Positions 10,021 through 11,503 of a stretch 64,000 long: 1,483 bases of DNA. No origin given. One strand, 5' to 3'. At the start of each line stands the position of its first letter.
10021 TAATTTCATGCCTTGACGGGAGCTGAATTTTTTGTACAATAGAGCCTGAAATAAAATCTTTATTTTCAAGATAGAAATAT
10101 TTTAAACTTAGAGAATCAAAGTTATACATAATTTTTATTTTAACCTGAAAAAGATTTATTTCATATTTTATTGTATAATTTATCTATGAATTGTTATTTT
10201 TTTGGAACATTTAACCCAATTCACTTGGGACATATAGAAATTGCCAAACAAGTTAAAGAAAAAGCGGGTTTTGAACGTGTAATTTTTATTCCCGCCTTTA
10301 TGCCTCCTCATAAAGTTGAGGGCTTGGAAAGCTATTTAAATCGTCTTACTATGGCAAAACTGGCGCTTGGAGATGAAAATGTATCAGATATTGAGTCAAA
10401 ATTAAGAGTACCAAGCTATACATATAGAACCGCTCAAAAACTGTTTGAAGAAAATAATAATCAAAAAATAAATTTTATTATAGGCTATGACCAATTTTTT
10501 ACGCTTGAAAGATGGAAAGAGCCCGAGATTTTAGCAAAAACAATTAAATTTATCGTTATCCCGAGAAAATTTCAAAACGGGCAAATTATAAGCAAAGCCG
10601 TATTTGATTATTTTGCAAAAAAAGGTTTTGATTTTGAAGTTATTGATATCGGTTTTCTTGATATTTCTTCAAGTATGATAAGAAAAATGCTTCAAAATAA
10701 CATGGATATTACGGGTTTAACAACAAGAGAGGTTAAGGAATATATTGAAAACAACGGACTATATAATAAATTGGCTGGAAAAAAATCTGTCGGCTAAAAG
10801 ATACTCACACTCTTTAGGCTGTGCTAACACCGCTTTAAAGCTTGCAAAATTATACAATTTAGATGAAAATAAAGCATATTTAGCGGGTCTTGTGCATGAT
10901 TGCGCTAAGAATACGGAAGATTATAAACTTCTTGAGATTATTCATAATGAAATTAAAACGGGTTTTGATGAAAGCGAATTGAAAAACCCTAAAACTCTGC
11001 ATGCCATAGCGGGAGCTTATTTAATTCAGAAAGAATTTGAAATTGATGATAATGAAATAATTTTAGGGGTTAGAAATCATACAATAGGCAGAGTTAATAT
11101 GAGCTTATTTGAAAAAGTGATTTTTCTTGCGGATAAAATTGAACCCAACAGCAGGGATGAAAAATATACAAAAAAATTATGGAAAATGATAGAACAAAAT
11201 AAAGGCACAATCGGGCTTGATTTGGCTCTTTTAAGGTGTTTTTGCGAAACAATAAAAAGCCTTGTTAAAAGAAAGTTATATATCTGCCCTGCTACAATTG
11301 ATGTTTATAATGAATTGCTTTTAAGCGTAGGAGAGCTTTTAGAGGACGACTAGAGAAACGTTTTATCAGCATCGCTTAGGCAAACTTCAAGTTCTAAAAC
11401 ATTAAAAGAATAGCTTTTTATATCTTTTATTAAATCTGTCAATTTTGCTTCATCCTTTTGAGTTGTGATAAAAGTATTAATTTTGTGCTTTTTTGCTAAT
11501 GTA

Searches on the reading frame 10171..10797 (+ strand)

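Call 25: search_protein_families(library=pfam, proteins=[window:10171-10797:+], max_evalue=0.01)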
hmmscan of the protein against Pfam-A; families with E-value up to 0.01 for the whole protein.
window:10171-10797:+ (208 aa): 1 family
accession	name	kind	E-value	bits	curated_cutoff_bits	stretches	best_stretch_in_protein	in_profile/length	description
PF01467.32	CTP_transf_like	-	5.4e-19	69.2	21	1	9-172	1-132/133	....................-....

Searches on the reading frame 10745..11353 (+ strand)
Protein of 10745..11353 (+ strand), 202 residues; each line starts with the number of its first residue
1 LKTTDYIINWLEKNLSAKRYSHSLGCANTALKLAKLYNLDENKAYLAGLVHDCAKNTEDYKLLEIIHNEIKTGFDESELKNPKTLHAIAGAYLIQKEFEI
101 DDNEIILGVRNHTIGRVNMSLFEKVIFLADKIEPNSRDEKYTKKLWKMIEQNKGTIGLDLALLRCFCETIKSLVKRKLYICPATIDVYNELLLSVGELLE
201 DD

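Call 25: search_protein_families(library=pfam, proteins=[window:10745-11353:+], max_evalue=0.01)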
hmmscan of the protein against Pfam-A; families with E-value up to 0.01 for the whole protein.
window:10745-11353:+ (202 aa): 3 families
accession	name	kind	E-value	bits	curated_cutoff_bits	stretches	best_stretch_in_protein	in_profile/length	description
PF01966.28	HD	-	2e-16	60.8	22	1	19-134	1-115/116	HD domain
PF08668.18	HDOD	-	0.00011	22.2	22.9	1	20-55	96-132/196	HDOD domain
PF11490.13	DNA_pol3_a_NII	-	0.0097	16.2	26.3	0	81-114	9-42/117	DNA polymerase III polC-type N-terminus II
